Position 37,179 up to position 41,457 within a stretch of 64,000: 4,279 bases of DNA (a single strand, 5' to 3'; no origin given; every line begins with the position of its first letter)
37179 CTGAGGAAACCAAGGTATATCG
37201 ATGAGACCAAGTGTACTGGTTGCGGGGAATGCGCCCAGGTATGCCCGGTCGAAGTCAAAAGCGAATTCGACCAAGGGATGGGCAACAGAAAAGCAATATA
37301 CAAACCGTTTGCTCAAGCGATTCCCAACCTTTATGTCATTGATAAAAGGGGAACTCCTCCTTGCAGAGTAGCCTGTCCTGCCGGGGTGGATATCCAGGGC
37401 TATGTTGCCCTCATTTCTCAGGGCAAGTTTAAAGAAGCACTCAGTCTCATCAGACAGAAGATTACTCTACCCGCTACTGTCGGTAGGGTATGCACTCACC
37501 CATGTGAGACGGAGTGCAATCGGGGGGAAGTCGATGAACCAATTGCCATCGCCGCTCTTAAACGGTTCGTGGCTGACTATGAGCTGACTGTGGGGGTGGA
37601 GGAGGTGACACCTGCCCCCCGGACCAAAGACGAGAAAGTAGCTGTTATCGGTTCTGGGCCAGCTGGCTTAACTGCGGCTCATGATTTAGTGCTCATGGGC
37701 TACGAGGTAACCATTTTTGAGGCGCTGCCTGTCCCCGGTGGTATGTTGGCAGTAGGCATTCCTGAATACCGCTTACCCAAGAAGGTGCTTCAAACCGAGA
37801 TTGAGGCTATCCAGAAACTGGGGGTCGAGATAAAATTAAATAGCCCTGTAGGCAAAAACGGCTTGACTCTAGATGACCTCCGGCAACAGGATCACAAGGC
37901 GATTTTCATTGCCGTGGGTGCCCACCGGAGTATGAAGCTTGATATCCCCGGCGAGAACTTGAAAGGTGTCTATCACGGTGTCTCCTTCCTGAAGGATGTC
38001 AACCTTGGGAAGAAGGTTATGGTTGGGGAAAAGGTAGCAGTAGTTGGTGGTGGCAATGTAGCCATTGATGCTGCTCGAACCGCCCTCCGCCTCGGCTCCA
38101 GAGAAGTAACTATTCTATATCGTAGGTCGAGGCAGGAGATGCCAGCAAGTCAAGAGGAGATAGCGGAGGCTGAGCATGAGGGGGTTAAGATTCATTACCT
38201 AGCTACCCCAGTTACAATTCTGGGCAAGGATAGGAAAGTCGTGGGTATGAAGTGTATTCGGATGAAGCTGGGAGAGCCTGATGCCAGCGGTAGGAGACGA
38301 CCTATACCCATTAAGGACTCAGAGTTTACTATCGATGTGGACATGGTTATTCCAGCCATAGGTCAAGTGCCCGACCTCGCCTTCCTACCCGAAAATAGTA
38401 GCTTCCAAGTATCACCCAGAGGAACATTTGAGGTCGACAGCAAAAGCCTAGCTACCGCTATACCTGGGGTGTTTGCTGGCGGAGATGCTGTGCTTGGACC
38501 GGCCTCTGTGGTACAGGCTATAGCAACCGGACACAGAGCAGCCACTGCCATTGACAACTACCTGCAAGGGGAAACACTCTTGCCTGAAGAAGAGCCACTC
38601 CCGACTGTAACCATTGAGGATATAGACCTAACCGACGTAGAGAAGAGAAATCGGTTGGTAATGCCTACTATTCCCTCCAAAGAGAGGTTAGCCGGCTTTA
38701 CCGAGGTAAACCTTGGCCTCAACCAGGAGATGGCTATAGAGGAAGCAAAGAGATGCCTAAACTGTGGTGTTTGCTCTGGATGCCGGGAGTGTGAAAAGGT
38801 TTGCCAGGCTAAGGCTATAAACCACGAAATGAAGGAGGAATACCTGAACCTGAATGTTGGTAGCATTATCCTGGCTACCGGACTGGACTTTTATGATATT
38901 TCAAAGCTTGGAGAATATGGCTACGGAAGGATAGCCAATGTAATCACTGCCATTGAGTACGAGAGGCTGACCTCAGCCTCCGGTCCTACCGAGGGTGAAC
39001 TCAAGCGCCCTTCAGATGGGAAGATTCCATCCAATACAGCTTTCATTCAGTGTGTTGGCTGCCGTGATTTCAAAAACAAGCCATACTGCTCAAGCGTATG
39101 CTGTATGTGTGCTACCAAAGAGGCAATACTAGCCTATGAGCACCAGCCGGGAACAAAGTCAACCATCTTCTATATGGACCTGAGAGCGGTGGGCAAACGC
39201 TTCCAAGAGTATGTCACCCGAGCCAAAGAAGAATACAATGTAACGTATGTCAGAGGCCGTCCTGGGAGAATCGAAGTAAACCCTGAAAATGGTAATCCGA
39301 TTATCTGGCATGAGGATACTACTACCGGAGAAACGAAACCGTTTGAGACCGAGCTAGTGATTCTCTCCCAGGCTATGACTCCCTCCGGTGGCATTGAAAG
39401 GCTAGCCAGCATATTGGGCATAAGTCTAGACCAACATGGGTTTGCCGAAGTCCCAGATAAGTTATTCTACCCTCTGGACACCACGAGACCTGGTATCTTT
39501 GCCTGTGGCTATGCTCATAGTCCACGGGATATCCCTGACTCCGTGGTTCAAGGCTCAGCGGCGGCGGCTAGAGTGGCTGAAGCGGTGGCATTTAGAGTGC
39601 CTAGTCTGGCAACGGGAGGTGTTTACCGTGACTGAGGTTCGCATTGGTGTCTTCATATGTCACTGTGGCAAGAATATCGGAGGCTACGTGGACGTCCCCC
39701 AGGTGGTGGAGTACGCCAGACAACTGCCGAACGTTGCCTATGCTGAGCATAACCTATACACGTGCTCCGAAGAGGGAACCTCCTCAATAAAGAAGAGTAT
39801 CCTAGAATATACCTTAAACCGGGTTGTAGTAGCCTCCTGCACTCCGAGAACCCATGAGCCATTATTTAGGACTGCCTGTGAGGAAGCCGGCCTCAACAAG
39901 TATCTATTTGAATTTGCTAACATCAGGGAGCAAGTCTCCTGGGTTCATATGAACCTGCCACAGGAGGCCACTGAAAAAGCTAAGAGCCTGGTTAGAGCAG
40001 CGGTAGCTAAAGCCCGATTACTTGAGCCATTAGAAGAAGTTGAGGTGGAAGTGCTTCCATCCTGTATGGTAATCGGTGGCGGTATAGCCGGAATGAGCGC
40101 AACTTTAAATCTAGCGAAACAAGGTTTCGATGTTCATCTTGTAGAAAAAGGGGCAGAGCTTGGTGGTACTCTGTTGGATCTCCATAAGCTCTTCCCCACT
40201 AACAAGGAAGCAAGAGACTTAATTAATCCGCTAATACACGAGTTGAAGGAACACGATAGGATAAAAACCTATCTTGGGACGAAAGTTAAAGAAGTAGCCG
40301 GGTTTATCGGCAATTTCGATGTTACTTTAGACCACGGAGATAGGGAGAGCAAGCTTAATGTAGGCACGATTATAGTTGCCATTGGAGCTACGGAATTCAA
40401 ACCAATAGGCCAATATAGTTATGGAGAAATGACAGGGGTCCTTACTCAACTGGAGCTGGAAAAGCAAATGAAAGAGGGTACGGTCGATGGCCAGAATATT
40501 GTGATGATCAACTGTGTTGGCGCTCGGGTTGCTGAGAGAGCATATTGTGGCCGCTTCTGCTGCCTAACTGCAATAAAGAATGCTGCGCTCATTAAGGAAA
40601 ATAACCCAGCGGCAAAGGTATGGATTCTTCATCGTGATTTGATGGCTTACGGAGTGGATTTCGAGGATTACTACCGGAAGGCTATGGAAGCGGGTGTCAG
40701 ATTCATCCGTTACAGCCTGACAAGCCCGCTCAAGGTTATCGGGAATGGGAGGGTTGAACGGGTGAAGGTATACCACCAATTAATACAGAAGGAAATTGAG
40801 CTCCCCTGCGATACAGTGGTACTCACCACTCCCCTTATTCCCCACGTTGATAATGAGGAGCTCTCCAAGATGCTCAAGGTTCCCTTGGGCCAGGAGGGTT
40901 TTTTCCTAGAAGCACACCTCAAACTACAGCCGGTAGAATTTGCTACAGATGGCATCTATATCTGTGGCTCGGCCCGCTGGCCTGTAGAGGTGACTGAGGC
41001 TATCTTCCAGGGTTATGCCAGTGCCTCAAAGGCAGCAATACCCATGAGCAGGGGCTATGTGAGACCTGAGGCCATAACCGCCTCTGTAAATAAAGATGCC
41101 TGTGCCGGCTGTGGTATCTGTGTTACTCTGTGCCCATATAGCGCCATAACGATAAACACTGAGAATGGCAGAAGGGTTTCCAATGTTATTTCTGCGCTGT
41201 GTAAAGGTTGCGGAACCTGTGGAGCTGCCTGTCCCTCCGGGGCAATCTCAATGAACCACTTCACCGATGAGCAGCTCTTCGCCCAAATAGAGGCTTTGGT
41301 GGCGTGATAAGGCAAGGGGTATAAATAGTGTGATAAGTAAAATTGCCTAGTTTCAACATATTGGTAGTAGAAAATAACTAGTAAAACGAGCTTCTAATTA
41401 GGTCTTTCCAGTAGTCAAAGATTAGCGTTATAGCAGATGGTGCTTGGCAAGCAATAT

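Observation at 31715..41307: Seven-gene Hdr-like redox locus with three divergent HdrA paralogues, two HdrD-type subunits, MvhD and a RAM-domain protein, but no hydrogenase or formate-dehydrogenase partner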

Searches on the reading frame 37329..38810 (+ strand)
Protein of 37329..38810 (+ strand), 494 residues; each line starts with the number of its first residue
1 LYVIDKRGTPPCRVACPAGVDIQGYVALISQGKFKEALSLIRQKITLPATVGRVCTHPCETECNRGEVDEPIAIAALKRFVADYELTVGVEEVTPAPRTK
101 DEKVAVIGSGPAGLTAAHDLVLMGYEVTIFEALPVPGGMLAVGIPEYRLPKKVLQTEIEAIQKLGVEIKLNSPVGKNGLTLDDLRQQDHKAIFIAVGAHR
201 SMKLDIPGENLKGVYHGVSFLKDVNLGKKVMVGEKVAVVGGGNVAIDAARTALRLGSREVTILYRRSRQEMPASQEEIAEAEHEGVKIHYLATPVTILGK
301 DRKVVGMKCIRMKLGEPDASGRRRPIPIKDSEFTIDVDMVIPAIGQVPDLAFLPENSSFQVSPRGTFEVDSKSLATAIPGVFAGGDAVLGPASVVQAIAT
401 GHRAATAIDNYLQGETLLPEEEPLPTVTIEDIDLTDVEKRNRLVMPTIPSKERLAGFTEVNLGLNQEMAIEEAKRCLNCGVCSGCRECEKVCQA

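Call 77: search_solved_structures(query=window:37329-38810:+, max_evalue=1e-60, show_alignments=3)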
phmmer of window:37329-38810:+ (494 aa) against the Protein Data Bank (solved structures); distinct sequences matched with E-value up to 1e-60: 8.
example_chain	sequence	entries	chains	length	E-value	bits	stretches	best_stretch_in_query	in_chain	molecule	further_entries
9bov_A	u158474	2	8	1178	6.6e-135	453.8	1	9-489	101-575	Molybdopterin oxidoreductase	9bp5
9n5u_A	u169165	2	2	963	1.7e-131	442.5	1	10-422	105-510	NfnA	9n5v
8oh5_C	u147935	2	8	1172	1.1e-120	406.8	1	5-490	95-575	Formate dehydrogenase-O, major subunit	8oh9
4ylf_B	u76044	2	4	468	7e-111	374.5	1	9-415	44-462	Dihydropyrimidine dehydrogenase subunit A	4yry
5jca_L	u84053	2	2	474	1.3e-106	360.5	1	10-415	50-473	NADH-dependent Ferredoxin:NADP Oxidoreductase (NfnI) subunit alpha | NADH-dependent Ferredoxin:NADP Oxidoreductase subunit alpha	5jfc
5vj7_A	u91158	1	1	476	3.2e-96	326.2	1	10-413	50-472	Oxidoreductase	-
6s6s_G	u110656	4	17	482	4.8e-69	236.6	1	8-416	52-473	Glutamate synthase [NADPH] small chain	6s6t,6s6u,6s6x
2vdc_G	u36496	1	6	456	7.6e-68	232.6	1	7-416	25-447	GLUTAMATE SYNTHASE [NADPH] SMALL CHAIN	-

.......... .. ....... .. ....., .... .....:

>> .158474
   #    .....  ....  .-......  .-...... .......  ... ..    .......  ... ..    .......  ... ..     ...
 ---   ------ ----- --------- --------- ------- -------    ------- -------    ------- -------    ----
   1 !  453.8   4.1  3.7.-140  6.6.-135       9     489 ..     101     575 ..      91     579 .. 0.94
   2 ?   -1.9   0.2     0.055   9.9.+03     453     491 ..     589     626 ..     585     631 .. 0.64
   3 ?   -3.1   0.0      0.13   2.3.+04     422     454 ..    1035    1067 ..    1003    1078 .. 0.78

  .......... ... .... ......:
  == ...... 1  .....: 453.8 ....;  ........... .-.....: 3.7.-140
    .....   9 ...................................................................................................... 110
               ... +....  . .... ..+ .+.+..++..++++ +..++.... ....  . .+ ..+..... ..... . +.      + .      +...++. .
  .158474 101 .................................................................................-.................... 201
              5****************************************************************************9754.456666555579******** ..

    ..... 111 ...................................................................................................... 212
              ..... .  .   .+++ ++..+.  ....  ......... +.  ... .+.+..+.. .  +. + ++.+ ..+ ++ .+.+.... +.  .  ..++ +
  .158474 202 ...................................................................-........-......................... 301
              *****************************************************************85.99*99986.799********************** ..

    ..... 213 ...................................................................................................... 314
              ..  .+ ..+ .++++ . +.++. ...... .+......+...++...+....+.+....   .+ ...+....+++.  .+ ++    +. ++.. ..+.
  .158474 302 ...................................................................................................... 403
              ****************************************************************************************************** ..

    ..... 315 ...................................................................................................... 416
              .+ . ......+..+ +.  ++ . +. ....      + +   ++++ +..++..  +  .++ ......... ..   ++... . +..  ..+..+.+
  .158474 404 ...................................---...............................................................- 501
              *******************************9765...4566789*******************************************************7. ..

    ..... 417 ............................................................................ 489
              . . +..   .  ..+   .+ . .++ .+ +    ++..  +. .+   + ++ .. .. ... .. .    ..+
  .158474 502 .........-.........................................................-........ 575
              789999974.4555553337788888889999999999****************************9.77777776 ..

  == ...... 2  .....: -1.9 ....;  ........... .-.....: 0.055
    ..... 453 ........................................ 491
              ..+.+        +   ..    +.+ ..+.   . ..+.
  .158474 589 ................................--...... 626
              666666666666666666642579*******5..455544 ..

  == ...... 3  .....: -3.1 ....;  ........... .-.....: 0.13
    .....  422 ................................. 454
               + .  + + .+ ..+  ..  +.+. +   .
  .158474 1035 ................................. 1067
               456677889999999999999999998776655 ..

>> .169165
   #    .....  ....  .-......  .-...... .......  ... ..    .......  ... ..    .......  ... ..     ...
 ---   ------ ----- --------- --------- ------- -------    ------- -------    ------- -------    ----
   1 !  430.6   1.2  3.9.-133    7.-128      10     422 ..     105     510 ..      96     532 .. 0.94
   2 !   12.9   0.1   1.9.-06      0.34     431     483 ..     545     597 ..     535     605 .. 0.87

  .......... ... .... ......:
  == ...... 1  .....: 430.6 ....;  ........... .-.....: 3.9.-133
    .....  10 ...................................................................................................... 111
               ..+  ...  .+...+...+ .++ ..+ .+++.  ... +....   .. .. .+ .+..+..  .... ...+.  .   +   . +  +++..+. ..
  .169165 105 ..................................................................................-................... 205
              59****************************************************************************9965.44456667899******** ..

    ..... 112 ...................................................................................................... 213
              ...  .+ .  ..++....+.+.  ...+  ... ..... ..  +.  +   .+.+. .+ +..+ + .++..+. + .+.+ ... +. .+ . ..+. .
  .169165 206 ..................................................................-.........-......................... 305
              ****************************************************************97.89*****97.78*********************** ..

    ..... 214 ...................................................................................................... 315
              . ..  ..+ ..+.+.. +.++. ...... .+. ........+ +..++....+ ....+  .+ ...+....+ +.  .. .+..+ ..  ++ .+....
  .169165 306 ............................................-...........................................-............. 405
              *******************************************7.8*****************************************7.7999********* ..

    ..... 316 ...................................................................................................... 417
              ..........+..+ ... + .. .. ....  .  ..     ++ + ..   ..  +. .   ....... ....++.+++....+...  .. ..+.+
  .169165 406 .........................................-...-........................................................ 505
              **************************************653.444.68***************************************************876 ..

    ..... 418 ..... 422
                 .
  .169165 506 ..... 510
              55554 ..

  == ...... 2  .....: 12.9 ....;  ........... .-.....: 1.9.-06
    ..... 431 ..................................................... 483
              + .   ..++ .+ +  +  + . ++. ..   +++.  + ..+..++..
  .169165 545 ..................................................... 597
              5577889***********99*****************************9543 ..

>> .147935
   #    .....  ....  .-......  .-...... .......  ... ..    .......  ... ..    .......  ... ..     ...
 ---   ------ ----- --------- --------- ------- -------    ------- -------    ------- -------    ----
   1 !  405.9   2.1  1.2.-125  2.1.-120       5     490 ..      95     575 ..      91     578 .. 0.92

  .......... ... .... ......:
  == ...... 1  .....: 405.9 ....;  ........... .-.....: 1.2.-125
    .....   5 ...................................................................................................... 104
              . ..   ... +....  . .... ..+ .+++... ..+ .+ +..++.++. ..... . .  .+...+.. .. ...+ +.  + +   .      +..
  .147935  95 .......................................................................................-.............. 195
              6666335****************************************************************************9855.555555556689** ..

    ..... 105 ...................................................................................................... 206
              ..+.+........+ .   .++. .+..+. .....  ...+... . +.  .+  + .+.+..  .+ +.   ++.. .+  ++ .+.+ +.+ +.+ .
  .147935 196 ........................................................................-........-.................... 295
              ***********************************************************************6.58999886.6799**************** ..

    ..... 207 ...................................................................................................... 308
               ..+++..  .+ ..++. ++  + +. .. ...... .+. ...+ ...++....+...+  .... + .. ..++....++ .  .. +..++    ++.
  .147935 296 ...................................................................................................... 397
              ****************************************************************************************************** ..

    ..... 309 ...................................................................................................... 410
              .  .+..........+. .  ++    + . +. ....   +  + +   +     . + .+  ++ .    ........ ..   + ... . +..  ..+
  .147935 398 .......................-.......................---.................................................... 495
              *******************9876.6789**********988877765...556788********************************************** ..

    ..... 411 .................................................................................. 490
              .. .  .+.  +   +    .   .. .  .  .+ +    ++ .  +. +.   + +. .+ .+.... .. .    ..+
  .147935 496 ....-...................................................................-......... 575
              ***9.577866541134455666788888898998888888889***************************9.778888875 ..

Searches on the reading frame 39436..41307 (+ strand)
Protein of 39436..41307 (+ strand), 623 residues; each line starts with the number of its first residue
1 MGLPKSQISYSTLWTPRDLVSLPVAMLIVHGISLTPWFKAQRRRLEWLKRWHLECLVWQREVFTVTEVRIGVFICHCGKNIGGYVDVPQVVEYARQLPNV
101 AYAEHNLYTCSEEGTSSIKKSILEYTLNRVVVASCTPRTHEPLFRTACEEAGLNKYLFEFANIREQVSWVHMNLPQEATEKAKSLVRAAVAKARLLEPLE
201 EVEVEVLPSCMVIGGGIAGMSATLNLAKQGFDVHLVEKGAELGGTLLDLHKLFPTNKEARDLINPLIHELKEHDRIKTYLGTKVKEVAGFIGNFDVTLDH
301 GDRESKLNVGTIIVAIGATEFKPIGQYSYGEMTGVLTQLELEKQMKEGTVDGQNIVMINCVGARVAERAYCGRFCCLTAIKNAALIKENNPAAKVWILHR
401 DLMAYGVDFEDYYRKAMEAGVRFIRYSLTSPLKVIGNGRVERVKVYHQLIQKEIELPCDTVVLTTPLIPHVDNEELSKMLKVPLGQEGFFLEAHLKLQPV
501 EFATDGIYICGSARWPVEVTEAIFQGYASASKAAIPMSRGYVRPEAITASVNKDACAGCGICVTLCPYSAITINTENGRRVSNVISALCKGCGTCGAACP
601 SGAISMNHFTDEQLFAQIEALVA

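Call 3: search_protein_families(library=pfam, proteins=[window:39436-41307:+], max_evalue=0.001)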
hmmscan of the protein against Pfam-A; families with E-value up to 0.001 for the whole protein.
window:39436-41307:+ (623 aa): 16 families
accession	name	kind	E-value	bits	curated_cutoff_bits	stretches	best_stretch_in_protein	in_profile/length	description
PF07992.20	Pyr_redox_2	-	8e-16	58.7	26.1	1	209-526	2-291/291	Pyridine nucleotide-disulphide oxidoreductase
PF00037.32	Fer4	-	5.4e-11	42.3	21.1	2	550-572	2-24/24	4Fe-4S binding domain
PF12837.12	Fer4_6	-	2.4e-09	37.1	25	1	549-571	2-24/24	4Fe-4S binding domain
PF03486.20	HI0933_like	-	4.2e-09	36.6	50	0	210-244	3-37/244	HI0933-like protein Rossmann domain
PF14697.11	Fer4_21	-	7.1e-09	36.1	35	1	549-606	1-59/59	4Fe-4S dicluster domain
PF13450.12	NAD_binding_8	-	2.1e-08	34.7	21.9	1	212-246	1-35/68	NAD(P)-binding Rossmann-like domain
PF01266.30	DAO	-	2.6e-08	34.2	27.9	1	211-245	3-38/353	FAD dependent oxidoreductase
PF12838.12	Fer4_7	-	2.9e-08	34.5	27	1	556-603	2-52/52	4Fe-4S dicluster domain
PF13187.11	Fer4_9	-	1.4e-07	31.9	27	1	555-604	1-52/52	4Fe-4S dicluster domain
PF00890.30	FAD_binding_2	-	2.6e-07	30.6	20.4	1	212-246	4-38/414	FAD binding domain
PF25160.1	LdpA_Fe-S-bd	-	3.5e-07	30.3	27.6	2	546-574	17-46/49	LdpA Fe-S cluster-binding domain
PF13237.11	Fer4_10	-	4.1e-07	30.3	25.5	1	551-600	4-53/53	4Fe-4S dicluster domain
PF13484.11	Fer4_16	-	4.2e-07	31.1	30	0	556-572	2-18/66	4Fe-4S double cluster binding domain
PF12831.13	FAD_oxidored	-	2.2e-06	27.6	27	1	211-246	3-38/416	FAD dependent oxidoreductase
PF12797.12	Fer4_2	-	3.3e-05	24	24.5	0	551-568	5-22/22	4Fe-4S binding domain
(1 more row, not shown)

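Call 4: search_protein_families(library=ncbifam, proteins=[window:39436-41307:+], max_evalue=0.001)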
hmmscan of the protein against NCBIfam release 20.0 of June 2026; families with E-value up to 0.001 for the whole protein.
window:39436-41307:+ (623 aa): 112 families (the best 25 are shown)
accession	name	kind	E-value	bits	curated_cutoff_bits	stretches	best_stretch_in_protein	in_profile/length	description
NF040770.1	hetero_SS_HdrA2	exception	2.5e-161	538.5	1100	2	69-300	1-232/777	CoB-CoM heterodisulfide reductase HdrA2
NF041778.1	hetero_SS_HdrA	equivalog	6e-121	404.7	1400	2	302-622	321-651/771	ferredoxin:CoB-CoM heterodisulfide reductase subunit HdrA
NF041891.1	hdrA_Methbact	equivalog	1.6e-105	354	1300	2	301-622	307-636/762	ferredoxin:CoB-CoM heterodisulfide reductase subunit HdrA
NF009410.0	PRK12771.1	subfamily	8.8e-15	54.3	516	2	211-531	142-439/566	NAD(P)-binding protein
TIGR03997.1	mycofact_OYE_2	equivalog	1.1e-11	43.8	793.15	1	209-481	381-613/645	mycofactocin system FadH/OYE family oxidoreductase 2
TIGR01944.1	rnfB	subfamily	4.7e-10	39.3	68.7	1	545-613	104-169/190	RnfABCDGE type electron transport complex subunit B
NF045790.1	OxalOxreddelta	equivalog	1.4e-09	37.6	230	1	551-606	257-308/316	oxalate oxidoreductase subunit delta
NF005415.0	PRK06991.1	equivalog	2.3e-09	37.3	281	1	533-613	63-141/284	electron transport complex subunit RsxB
TIGR00275.1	TIGR00275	subfamily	5.7e-09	35.3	183.8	0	210-243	1-34/401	aminoacetone oxidase family FAD-binding enzyme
TIGR02179.1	PorD_KorD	subfamily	6.7e-09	35.7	60.05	1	551-607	22-75/78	2-oxoacid:acceptor oxidoreductase, delta subunit, pyruvate/2-ketoisovalerate family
TIGR01971.1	NuoI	subfamily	1.1e-08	34.7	113.05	1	537-608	25-102/121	NADH-quinone oxidoreductase, chain I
NF006221.0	PRK08348.1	subfamily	1.2e-08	34.7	124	1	551-607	41-95/136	NADH-plastoquinone oxidoreductase subunit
NF038196.1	ferrodoxin_EFR1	subfamily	1.3e-08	35.2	75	1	550-610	181-235/242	EFR1 family ferrodoxin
TIGR02700.1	flavo_MJ0208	hypoth_equivalog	1.4e-08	34.3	251.35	1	547-605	141-195/234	dihydromethanopterin reductase (acceptor)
TIGR03315.1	Se_ygfK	equivalog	1.4e-08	32.6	835.3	1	208-532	538-834/1012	putative selenate reductase subunit YgfK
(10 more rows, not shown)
